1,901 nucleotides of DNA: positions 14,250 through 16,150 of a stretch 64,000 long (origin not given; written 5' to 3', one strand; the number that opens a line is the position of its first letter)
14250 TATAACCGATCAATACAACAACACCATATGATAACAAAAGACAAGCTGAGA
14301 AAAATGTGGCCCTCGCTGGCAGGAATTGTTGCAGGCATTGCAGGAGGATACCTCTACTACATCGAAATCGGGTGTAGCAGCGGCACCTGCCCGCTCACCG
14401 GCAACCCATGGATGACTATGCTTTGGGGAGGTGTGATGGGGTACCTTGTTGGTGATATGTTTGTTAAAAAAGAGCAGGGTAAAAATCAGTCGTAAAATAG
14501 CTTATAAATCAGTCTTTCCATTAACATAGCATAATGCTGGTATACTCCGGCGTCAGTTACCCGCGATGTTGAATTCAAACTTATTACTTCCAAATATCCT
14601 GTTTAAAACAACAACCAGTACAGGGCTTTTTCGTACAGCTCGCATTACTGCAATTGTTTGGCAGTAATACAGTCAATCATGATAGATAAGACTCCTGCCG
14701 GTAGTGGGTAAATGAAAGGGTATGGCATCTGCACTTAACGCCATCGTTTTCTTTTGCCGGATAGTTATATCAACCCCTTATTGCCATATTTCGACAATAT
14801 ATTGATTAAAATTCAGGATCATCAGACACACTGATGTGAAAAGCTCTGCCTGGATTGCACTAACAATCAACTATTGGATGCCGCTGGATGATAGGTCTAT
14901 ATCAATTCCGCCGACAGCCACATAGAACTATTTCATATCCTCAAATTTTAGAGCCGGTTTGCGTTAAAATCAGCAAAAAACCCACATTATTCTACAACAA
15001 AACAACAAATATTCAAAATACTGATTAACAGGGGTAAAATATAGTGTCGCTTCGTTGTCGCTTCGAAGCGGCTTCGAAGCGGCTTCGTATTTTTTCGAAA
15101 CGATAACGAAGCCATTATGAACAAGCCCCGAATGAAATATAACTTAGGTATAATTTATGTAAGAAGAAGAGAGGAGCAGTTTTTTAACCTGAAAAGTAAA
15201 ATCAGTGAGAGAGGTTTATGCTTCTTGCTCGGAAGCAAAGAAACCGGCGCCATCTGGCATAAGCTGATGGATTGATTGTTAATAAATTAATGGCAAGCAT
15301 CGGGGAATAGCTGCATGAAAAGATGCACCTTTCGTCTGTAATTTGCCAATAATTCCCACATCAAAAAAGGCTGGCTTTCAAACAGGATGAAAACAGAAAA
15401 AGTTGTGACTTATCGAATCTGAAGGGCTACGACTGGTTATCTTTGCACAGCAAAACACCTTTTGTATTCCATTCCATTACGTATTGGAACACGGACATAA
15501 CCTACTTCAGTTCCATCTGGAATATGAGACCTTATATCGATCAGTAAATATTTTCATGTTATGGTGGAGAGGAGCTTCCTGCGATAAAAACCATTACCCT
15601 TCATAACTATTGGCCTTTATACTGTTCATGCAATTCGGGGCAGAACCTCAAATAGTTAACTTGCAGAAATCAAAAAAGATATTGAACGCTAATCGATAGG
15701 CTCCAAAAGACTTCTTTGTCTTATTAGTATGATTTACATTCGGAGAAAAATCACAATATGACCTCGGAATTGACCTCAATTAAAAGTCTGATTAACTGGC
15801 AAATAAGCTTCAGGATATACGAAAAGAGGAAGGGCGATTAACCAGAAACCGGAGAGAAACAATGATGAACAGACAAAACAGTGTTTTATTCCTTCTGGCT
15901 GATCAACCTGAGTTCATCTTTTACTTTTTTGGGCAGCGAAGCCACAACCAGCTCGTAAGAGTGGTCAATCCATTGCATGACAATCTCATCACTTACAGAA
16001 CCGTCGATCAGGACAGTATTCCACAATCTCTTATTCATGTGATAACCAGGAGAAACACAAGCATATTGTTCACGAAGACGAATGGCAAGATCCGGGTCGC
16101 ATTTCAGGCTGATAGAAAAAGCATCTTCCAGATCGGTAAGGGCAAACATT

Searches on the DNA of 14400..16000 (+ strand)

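Call 11: search_rna_families(source=window, start=14400, end=16000, threshold=evalue, max_evalue=5)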
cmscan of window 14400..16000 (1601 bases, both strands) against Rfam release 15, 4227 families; matches with E-value up to 5: 1.
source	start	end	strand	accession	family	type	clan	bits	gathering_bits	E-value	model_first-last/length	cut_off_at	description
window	15327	15403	-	RF01714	Ocean-V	Gene; sRNA;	-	17.1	75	3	1-72/72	no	Ocean-V RNA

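Call 83: search_dna_similar(query=window:14930-15230:+, collection=plasmids, mode=distant, max_evalue=0.01, max_rows=15)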
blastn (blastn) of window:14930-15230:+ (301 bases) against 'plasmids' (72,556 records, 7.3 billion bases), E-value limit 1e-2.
Records with a match: 9; places in all: 9; records where one place covers at least 80% of the query: 0.
Best place of each record, by identity: 80-90% 9.
By first word of the organism name: Bacillus 8; [Bacillus 1.
By predicted mobility (MOB-suite, as given by PLSDB): conjugative 9.
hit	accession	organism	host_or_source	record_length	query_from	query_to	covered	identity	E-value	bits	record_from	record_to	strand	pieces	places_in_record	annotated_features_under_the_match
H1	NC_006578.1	[Bacillus thuringiensis] serovar konkukian str. 97-27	-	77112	215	255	14%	87.8%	2e-3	50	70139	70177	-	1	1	none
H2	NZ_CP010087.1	Bacillus thuringiensis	Homo sapiens,tissue,human tissue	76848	215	255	14%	87.8%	2e-3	50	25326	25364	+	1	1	none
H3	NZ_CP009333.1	Bacillus thuringiensis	-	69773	215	255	14%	87.8%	2e-3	50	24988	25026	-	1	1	none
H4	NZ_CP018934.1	Bacillus cereus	Isolate,air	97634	215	255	14%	87.8%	2e-3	50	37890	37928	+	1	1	none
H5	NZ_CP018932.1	Bacillus cereus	Isolate,air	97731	215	255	14%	87.8%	2e-3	50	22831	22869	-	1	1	none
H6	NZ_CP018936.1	Bacillus cereus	Isolate,Surface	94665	215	255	14%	87.8%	2e-3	50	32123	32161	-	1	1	none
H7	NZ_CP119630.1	Bacillus paranthracis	white bream,bacteria culture,liver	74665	215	255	14%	87.8%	2e-3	50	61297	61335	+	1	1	none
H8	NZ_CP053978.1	Bacillus thuringiensis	-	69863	215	255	14%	87.8%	2e-3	50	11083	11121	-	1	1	none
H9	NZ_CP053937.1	Bacillus thuringiensis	-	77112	215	255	14%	87.8%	2e-3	50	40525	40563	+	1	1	none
